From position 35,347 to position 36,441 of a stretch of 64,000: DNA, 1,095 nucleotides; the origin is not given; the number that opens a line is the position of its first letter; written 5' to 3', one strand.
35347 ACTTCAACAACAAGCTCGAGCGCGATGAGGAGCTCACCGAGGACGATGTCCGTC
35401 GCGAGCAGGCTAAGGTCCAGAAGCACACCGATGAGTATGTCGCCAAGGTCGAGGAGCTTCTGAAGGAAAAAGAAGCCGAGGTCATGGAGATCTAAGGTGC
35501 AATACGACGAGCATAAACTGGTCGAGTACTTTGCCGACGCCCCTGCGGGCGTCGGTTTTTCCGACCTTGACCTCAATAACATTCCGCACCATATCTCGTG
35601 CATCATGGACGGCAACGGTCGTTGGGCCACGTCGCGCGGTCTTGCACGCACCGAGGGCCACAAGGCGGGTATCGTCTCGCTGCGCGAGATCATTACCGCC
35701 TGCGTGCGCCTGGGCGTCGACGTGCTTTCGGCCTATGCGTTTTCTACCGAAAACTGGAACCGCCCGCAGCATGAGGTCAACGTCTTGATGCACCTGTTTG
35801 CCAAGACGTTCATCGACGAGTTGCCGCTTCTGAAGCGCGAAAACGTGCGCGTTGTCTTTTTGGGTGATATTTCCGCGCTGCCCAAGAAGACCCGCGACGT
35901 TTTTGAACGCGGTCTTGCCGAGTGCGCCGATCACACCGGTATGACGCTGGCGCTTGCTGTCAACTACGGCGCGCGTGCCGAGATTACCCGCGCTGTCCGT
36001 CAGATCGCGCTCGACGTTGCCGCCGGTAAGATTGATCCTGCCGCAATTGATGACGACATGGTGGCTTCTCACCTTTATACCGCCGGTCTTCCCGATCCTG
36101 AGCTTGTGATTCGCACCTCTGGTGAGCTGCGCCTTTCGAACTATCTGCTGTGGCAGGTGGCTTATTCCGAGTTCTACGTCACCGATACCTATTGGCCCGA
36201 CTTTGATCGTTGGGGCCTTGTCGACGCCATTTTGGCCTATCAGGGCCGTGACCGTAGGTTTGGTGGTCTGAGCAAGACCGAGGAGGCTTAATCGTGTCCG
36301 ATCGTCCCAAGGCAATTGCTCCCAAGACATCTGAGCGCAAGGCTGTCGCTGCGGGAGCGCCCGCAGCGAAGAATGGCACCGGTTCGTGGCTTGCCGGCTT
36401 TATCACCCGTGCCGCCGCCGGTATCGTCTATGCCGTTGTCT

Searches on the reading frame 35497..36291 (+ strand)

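Call 20: search_protein_families(library=pfam, proteins=[window:35497-36291:+])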
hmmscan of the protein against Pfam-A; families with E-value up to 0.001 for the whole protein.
window:35497-36291:+ (264 aa): 1 family
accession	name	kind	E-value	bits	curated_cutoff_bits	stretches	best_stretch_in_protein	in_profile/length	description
PF01255.24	Prenyltransf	-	1.1e-81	274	27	1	36-256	1-219/219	Putative undecaprenyl diphosphate synthase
